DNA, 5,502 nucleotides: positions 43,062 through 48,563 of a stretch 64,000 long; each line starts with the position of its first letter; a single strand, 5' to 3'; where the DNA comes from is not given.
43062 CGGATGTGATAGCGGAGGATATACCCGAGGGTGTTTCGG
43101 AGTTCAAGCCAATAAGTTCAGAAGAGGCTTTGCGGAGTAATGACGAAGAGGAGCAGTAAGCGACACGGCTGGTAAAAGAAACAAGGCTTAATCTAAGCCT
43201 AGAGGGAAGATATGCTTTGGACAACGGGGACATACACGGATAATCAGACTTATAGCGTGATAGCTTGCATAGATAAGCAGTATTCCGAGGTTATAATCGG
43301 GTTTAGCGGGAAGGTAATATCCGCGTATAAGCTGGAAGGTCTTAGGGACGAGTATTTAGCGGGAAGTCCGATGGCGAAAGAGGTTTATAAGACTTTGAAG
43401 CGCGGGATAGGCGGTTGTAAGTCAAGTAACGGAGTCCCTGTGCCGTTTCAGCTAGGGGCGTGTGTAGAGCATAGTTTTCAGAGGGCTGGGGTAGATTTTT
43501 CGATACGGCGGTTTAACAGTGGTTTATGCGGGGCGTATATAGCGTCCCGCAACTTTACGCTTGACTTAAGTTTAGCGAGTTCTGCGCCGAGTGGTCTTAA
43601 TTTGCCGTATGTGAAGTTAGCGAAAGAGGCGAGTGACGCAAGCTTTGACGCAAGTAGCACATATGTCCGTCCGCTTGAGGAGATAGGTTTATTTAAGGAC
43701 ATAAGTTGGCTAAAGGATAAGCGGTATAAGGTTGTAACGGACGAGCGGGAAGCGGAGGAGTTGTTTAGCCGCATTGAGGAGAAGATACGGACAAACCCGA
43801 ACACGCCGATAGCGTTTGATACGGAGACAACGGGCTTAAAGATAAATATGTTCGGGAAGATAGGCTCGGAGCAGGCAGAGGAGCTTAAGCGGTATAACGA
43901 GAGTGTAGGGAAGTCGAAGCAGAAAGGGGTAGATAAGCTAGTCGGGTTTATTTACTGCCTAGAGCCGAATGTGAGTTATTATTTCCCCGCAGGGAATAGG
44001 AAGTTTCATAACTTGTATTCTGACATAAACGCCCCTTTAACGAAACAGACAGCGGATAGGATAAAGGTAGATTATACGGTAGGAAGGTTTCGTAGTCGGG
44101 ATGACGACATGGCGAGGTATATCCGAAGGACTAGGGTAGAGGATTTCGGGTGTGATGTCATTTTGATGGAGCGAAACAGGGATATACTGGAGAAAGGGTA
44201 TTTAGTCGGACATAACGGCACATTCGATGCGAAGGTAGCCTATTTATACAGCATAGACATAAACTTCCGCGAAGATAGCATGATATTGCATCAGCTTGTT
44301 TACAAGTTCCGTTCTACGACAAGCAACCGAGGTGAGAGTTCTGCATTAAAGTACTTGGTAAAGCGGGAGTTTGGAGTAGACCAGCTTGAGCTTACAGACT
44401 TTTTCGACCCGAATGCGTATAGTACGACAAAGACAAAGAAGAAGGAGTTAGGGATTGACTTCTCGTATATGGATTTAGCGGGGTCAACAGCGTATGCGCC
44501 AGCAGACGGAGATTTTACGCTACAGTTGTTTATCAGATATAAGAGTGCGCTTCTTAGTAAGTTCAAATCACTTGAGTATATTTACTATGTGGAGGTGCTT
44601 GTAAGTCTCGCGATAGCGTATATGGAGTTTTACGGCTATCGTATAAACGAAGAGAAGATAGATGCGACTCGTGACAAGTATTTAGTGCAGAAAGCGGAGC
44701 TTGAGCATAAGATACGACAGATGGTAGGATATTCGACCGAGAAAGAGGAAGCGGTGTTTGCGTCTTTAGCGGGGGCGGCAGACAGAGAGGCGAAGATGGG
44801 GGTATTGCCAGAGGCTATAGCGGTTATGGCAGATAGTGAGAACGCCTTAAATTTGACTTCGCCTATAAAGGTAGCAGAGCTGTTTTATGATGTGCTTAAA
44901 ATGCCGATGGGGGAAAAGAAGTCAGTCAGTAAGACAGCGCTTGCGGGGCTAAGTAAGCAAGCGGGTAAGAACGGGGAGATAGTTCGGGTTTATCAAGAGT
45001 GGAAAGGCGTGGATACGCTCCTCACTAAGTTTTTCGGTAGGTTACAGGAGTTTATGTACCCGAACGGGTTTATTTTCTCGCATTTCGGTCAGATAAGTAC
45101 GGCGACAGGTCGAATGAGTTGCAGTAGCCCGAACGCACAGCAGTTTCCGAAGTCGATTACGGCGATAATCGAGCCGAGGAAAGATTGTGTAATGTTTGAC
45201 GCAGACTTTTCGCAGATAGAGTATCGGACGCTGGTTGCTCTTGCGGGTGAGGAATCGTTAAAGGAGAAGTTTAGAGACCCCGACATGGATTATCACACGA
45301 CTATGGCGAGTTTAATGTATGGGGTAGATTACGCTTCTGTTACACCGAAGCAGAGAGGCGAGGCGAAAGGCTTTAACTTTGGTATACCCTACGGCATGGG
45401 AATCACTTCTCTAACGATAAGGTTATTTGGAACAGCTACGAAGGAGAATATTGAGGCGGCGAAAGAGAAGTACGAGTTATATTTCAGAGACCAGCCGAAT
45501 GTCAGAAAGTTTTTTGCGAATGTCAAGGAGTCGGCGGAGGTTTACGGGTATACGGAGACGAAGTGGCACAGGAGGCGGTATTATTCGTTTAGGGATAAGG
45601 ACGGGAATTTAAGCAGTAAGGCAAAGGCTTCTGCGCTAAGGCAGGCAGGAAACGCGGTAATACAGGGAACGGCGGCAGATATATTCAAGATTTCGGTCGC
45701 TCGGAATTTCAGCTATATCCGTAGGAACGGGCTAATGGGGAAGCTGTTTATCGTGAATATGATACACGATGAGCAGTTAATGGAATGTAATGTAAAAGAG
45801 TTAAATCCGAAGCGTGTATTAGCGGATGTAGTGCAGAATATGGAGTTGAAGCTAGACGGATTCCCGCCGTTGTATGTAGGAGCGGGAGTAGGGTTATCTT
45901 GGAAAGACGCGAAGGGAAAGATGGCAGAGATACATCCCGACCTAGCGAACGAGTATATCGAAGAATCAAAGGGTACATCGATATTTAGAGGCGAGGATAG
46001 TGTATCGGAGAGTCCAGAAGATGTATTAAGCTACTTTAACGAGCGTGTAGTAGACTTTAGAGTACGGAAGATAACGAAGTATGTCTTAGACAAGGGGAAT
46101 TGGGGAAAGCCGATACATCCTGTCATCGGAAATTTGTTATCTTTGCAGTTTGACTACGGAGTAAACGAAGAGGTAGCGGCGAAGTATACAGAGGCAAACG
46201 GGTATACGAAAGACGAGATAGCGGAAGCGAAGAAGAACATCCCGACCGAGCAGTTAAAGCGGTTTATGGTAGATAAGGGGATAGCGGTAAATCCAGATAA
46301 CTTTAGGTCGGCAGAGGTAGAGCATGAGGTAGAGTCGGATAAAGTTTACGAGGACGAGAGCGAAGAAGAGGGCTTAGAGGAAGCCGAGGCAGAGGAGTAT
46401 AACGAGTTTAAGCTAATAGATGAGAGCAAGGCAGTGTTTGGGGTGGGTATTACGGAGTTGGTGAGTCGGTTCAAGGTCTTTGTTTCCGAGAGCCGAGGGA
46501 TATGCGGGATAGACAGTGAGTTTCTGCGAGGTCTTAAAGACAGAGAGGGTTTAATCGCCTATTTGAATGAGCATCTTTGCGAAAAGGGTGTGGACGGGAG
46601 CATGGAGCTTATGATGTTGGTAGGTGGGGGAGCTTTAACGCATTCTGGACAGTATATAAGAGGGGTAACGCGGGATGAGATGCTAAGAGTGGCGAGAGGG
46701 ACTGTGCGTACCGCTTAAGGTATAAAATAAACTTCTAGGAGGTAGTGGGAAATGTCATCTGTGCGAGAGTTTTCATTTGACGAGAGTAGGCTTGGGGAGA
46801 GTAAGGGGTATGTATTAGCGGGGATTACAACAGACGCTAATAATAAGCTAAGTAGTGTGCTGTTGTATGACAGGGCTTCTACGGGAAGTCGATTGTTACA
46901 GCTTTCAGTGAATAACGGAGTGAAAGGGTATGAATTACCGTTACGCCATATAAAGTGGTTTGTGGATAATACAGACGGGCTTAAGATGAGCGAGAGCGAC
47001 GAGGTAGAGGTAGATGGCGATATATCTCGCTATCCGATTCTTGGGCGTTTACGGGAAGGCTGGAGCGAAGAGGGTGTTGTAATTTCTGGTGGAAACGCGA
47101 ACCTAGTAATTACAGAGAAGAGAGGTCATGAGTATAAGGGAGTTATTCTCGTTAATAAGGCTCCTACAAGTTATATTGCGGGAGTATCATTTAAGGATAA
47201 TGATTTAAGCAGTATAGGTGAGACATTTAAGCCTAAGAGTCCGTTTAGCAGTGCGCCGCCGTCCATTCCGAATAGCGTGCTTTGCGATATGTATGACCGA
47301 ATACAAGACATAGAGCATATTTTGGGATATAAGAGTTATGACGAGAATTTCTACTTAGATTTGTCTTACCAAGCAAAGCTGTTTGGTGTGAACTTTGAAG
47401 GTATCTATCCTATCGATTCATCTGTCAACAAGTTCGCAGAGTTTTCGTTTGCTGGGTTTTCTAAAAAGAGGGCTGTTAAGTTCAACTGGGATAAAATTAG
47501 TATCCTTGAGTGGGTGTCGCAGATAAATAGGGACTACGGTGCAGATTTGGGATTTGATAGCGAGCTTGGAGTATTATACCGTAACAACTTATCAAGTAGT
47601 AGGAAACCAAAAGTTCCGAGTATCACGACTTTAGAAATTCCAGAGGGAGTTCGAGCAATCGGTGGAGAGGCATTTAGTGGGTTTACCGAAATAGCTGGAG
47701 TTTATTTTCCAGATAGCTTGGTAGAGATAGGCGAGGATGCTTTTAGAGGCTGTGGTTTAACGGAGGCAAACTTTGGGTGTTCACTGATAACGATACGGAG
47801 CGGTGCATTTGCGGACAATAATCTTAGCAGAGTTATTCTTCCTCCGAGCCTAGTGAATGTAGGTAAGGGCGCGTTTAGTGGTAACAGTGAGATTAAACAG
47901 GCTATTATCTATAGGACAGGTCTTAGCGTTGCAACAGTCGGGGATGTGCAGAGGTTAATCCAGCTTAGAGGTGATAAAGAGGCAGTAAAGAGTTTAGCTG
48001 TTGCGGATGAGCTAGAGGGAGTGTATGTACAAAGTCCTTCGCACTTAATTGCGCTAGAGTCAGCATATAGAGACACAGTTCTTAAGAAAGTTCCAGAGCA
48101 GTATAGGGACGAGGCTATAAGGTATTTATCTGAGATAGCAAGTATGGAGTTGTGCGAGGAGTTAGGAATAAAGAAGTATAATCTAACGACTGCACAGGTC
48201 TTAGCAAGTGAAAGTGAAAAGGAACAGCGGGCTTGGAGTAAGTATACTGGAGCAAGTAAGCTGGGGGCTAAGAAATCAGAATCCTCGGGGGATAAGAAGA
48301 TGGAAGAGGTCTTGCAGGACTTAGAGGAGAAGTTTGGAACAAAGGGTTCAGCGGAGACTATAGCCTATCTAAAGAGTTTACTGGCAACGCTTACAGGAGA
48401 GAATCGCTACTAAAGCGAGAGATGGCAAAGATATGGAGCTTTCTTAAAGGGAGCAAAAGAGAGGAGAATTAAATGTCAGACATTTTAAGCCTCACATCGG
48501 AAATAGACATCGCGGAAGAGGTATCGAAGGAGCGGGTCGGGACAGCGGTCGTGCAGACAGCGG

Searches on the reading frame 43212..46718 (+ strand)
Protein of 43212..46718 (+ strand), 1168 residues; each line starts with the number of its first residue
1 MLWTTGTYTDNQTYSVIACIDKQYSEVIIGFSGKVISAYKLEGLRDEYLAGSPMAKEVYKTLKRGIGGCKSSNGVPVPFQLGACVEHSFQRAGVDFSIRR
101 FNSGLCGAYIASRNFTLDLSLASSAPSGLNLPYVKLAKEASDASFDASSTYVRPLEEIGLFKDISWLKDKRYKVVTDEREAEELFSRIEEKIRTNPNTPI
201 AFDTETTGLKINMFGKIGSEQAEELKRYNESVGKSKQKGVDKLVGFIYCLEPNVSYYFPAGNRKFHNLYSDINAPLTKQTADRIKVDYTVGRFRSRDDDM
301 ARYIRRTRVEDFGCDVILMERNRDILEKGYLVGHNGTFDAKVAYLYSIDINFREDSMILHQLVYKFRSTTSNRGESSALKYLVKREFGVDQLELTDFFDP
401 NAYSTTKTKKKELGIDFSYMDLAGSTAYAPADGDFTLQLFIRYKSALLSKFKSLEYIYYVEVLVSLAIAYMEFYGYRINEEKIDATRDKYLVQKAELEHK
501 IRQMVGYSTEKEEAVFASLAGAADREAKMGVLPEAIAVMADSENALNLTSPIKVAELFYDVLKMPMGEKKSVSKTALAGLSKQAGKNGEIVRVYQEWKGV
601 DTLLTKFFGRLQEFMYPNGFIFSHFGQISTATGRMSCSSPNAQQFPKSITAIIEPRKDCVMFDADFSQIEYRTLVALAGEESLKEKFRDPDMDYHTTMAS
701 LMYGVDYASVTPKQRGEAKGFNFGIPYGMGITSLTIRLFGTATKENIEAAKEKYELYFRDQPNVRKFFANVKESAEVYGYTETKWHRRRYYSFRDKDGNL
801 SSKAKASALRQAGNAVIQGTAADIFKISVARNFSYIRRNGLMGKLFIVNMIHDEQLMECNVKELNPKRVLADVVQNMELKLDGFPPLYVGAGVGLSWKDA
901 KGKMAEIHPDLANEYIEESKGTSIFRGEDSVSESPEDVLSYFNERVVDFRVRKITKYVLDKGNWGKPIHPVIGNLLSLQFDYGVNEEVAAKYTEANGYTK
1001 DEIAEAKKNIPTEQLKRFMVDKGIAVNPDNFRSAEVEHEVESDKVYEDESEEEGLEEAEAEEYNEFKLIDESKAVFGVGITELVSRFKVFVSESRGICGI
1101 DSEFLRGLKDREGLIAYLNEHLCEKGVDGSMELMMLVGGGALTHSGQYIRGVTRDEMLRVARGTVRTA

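Call 6: search_dna_similar(query=window:43212-46718:+, collection=phages, mode=protein, max_rows=15)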
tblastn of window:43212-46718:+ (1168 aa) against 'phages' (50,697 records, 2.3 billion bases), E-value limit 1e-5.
Records with a match: 2834; places in all: 2834; records where one place covers at least 80% of the query: 0.
Best place of each record, by identity: <60% 2834.
By first word of the organism name: Vibrio 423; Staphylococcus 343; Microbacterium 314; Salmonella 314; Bacillus 238; Escherichia 143; Mycobacterium 130; Enterococcus 129; Arthrobacter 86; Klebsiella 84; and 79 more.
By host as written in the record: - 492; Microbacterium foliorum NRRL B-24224 138; Microbacterium foliorum NRRL B-24224 SEA 132; Staphylococcus aureus 113; Mycobacterium smegmatis mc2 155 79; Salmonella enterica subsp. enterica serovar Enteritidis PT1 53; Listeria monocytogenes 52; Escherichia coli 47; and 558 more.
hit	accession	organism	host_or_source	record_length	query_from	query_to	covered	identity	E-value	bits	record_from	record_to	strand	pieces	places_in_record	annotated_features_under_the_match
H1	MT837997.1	Bacteriophage sp.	human fecal samples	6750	332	897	48%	29.9%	4e-45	184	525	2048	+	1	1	record has no annotation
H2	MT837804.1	Bacteriophage sp.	human fecal samples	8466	332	900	49%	28.7%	3e-38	162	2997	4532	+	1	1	record has no annotation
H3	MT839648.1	Bacteriophage sp.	human fecal samples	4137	328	900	49%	27.9%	1e-43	179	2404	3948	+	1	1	record has no annotation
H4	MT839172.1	Bacteriophage sp.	human fecal samples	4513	327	900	49%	27.6%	1e-40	170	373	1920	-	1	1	record has no annotation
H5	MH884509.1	Bacillus phage vB_BboS-125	Bacillus bogoriensis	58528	284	922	55%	23.4%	2e-21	108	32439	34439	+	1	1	polA: DNA polymerase I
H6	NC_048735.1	Bacillus phage vB_BboS-125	Bacillus bogoriensis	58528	284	922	55%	23.4%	2e-21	108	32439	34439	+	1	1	polA: DNA polymerase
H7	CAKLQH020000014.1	Acinetobacter phage MD-2021a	not known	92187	332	900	49%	26.1%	3e-28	130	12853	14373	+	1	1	polA: DNA polymerase I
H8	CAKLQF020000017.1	Acinetobacter phage MD-2021a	not known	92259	332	900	49%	26.1%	3e-28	130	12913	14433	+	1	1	polA: DNA polymerase I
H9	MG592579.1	Vibrio phage 1.209.O._10N.222.52.B2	Vibrio breoganii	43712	313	909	51%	23.9%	7e-9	67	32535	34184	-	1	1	hypothetical protein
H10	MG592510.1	Vibrio phage 1.139.A._10N.261.48.C6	Vibrio breoganii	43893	313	909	51%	23.9%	7e-9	67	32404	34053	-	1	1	hypothetical protein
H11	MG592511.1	Vibrio phage 1.139.B._10N.261.48.C6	Vibrio breoganii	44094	313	909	51%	23.9%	7e-9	67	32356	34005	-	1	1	hypothetical protein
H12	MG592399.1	Vibrio phage 1.015.O._10N.222.51.E5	Vibrio breoganii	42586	313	909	51%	23.9%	1e-8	66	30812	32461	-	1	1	hypothetical protein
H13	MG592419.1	Vibrio phage 1.034.X._10N.261.46.B7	Vibrio breoganii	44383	313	909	51%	23.9%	1e-8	66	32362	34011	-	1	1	hypothetical protein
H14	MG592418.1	Vibrio phage 1.034.O._10N.261.46.B7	Vibrio breoganii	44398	313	909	51%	23.9%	1e-8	66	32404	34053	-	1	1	hypothetical protein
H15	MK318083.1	Aeromonas phage Akh-2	Aeromonas hydrophila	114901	315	912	51%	23.8%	1e-15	89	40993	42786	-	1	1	hypothetical protein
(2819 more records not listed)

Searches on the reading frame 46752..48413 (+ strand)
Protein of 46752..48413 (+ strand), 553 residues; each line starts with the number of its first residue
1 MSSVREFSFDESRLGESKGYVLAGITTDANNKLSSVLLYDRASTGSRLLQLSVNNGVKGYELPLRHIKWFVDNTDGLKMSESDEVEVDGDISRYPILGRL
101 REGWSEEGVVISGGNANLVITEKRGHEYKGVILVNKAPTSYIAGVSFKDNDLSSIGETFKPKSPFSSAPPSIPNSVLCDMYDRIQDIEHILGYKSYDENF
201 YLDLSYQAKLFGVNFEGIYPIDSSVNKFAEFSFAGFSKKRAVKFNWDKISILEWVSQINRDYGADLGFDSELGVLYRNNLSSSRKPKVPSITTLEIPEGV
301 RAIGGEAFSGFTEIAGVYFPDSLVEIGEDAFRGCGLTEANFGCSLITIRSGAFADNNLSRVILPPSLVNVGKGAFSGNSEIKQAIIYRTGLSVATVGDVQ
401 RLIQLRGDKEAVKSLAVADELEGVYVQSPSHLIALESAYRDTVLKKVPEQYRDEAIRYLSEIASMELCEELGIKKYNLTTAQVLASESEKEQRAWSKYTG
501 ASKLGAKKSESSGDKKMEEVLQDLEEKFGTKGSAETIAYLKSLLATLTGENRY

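Call 5: search_protein_families(library=pfam, proteins=[window:46752-48413:+], max_evalue=0.1)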
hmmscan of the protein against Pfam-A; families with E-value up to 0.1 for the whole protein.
window:46752-48413:+ (553 aa): 1 family
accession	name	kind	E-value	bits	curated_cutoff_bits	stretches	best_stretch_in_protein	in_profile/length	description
PF13306.12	LRR_5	-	1.2e-18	67.6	27.7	1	290-387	12-109/127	BspA type Leucine rich repeat region (6 copies)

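Call 19: search_protein_families(library=phrogs, proteins=[window:46752-48413:+], max_evalue=0.01)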
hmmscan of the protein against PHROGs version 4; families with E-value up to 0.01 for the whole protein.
window:46752-48413:+ (553 aa): 2 families
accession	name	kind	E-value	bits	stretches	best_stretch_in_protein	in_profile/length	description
phrog_35892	-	unknown function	2.1e-08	33.2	1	289-386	122-220/1181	-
phrog_18805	-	unknown function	5.9e-06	26.4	1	288-346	308-366/457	-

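Call 72: search_protein_families(library=ncbifam, proteins=[window:46752-48413:+], max_evalue=0.01)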
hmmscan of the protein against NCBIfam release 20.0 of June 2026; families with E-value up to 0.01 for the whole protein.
window:46752-48413:+ (553 aa): 2 families
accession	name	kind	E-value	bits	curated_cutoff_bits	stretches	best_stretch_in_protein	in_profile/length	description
NF047961.1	adhesin_HupY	equivalog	1.8e-10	39.6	1250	1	288-382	185-279/978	leucine-rich repeat adhesin HupY/LrrG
NF045861.1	glide_Gli349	exception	1.5e-05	21.9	1750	1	290-337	2701-2747/3169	gliding machinery surface structure protein Gli349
